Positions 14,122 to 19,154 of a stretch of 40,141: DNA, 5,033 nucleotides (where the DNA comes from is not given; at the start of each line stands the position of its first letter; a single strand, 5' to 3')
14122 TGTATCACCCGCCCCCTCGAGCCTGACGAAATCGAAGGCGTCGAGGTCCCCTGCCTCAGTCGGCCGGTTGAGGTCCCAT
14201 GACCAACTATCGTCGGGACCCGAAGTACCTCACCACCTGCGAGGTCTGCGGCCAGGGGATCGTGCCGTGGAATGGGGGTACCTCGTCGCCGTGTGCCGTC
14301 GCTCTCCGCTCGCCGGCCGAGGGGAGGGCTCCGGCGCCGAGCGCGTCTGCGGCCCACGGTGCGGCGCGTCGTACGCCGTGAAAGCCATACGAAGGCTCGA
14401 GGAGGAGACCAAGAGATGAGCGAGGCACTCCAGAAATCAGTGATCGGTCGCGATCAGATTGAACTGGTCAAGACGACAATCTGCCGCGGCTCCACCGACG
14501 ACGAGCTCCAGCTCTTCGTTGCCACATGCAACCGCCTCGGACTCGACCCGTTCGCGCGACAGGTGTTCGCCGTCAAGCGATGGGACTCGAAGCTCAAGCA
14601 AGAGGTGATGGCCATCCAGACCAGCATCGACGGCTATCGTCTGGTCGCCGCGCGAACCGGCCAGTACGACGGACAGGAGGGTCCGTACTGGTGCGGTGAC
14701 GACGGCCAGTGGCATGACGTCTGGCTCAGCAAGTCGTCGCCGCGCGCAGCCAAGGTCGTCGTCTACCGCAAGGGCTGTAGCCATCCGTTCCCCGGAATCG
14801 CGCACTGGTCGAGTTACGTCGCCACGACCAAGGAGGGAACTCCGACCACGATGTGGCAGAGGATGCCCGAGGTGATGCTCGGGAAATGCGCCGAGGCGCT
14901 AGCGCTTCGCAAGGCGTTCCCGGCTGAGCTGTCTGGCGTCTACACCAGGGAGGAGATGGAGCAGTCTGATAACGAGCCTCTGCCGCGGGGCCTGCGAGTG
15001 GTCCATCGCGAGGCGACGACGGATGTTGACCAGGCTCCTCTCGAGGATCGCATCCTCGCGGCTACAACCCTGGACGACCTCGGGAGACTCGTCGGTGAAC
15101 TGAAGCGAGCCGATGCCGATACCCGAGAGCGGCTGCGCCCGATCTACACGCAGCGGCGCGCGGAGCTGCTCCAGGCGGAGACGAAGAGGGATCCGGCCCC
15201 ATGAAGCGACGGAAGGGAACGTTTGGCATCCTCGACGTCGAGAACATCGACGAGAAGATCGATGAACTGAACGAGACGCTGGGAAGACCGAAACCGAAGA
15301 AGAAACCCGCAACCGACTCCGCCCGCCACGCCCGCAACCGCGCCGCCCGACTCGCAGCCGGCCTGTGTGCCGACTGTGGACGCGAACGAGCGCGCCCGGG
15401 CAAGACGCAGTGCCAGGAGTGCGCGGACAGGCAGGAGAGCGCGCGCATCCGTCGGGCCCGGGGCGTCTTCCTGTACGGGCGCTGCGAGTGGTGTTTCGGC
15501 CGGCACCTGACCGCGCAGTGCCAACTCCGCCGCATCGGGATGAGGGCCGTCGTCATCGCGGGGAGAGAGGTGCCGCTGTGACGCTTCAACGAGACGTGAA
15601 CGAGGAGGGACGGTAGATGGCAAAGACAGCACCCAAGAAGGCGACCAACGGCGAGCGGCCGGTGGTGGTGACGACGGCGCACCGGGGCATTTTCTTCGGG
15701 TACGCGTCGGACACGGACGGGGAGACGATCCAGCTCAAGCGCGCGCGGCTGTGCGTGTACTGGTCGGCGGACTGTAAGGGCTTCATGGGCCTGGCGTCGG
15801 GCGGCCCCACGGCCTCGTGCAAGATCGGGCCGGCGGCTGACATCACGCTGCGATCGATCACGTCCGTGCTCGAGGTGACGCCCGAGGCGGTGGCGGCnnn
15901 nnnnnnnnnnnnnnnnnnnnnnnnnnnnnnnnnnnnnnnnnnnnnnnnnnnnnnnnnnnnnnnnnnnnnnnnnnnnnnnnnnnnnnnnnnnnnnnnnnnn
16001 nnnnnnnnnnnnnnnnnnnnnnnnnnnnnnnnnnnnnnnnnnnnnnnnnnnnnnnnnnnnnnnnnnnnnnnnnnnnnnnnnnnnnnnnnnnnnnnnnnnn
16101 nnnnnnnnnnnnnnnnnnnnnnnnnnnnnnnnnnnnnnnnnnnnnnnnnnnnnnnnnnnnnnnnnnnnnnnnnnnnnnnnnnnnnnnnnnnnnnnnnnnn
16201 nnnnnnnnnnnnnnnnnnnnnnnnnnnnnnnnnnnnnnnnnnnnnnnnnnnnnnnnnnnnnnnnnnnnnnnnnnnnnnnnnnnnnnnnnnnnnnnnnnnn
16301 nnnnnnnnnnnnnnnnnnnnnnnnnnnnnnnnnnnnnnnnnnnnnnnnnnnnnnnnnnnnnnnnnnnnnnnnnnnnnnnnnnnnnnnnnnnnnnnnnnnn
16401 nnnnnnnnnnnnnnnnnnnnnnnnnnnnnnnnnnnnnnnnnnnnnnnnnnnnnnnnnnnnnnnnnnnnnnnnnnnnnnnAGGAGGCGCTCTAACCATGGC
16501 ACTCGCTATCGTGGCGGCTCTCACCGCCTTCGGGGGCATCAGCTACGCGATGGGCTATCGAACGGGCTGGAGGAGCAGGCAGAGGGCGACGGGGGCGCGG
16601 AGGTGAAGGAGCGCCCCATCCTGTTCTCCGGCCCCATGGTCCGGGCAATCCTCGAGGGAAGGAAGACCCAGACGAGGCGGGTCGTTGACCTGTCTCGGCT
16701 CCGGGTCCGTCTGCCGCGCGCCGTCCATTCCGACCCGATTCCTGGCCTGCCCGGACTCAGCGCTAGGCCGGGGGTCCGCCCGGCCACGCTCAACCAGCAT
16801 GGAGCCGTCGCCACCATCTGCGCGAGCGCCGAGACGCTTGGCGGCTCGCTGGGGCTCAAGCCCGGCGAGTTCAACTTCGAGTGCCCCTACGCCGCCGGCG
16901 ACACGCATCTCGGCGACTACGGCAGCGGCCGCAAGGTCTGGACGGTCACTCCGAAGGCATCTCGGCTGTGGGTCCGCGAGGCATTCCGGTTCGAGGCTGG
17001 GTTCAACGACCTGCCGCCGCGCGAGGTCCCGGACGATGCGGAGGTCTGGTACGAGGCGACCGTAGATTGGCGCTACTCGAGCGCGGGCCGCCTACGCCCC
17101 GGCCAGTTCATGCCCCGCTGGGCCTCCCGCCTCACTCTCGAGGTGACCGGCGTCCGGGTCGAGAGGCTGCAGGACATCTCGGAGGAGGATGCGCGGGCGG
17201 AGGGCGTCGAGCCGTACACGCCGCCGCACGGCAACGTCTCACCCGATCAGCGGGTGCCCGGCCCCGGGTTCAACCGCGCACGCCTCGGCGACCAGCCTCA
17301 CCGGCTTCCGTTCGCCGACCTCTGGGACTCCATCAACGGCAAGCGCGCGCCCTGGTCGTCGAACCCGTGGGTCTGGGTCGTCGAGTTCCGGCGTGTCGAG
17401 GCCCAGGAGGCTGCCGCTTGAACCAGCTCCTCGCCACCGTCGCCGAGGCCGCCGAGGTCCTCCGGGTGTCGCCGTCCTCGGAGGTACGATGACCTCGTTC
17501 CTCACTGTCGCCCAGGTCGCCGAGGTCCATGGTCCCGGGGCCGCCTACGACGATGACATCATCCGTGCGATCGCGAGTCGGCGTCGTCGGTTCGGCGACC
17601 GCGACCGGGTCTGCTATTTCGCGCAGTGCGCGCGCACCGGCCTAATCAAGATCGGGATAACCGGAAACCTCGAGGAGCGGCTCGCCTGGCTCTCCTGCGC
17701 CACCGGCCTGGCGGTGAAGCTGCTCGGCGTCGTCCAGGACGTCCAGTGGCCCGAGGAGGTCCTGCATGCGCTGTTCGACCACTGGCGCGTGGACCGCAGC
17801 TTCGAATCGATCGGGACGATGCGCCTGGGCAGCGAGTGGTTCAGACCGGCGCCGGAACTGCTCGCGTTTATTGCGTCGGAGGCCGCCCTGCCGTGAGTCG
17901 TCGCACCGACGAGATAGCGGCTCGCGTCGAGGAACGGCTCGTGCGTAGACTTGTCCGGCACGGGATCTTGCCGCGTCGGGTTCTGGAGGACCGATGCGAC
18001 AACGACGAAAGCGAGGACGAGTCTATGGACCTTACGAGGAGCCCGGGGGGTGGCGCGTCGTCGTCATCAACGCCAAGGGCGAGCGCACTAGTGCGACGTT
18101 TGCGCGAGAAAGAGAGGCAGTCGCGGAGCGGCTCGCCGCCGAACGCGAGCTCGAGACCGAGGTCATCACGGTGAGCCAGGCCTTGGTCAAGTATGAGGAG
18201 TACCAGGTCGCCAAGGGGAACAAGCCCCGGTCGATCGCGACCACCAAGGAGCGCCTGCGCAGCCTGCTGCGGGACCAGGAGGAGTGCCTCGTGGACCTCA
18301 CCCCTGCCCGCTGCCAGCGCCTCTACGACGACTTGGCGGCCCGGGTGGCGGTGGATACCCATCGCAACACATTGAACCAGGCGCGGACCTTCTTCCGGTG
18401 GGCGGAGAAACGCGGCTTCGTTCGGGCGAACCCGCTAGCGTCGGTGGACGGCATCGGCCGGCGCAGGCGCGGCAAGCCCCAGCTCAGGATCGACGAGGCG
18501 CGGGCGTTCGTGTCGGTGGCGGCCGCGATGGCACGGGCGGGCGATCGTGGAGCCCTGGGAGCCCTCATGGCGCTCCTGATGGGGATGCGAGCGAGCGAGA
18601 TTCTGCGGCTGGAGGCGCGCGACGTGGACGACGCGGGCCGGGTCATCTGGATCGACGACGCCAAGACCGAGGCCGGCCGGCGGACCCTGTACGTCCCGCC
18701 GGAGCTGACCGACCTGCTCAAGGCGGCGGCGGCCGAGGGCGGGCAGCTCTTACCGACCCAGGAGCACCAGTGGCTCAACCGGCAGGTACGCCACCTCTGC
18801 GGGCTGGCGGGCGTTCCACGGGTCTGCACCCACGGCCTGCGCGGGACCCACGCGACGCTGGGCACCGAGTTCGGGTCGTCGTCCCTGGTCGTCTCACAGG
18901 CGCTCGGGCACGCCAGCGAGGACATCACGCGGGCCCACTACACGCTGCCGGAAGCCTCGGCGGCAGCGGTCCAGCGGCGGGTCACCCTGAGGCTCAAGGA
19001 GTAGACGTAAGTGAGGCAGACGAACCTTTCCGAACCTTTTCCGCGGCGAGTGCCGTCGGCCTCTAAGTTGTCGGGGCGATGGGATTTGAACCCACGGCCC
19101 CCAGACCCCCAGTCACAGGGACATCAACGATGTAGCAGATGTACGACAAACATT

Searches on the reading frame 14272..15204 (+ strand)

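Call 13: search_protein_families(library=phrogs, proteins=[window:14272-15204:+], max_evalue=0.001)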
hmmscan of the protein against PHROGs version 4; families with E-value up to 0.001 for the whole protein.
window:14272-15204:+ (310 aa): 6 families
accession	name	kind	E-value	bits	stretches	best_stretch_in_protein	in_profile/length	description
phrog_2780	-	DNA, RNA and nucleotide metabolism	1.1e-71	243.2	1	61-239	39-222/369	RecT-like ssDNA annealing protein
phrog_2449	-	DNA, RNA and nucleotide metabolism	7e-45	154.9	1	51-267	10-233/301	single strand annealing protein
phrog_252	-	DNA, RNA and nucleotide metabolism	5.3e-24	86.1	1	64-254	27-206/263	Bet-like ssDNA annealing protein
phrog_10056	-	DNA, RNA and nucleotide metabolism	4.8e-21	76.5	1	75-232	43-189/302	RecT-like ssDNA annealing protein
phrog_2760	-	DNA, RNA and nucleotide metabolism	2.5e-20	74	1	75-236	35-194/257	RecT-like ssDNA annealing protein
phrog_38686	-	unknown function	2.2e-08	34.9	1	117-287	10-187/254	-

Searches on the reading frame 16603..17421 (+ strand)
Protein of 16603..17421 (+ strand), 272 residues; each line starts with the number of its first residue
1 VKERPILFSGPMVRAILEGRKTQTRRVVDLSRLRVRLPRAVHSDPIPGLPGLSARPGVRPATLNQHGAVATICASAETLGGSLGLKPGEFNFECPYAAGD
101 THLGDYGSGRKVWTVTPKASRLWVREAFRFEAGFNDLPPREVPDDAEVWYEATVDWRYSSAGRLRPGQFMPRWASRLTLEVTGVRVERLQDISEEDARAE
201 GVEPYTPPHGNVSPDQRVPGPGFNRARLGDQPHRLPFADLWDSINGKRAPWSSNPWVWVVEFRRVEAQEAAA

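Call 13: search_protein_families(library=phrogs, proteins=[window:16603-17421:+], max_evalue=0.001)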
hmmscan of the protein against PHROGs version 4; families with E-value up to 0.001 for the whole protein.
window:16603-17421:+ (272 aa): 4 families
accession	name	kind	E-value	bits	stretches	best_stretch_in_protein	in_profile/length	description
phrog_874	-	unknown function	9.6e-60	203.3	1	1-269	65-261/277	-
phrog_18361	-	unknown function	5e-24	85.9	1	170-269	1-90/92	-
phrog_28019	-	unknown function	1.4e-14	54.9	1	1-28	1-28/55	-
phrog_27495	-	unknown function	9.5e-09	36.2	1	1-32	5-36/186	-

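Call 91: search_protein_families(library=pfam, proteins=[window:16603-17421:+], max_evalue=0.01)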
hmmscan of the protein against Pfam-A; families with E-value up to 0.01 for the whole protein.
window:16603-17421:+ (272 aa): 0 families

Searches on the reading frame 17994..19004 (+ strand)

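Call 13: search_protein_families(library=phrogs, proteins=[window:17994-19004:+], max_evalue=0.001)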
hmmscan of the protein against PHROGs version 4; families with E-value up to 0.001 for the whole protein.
window:17994-19004:+ (336 aa): 3 families
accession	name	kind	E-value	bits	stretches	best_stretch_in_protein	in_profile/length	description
phrog_1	-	integration and excision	1.2e-50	174.4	1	18-327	122-445/611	integrase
phrog_216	-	integration and excision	2.2e-23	83.8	1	119-317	11-222/301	integrase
phrog_5830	-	integration and excision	0.00081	19.7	0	121-248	63-192/318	integrase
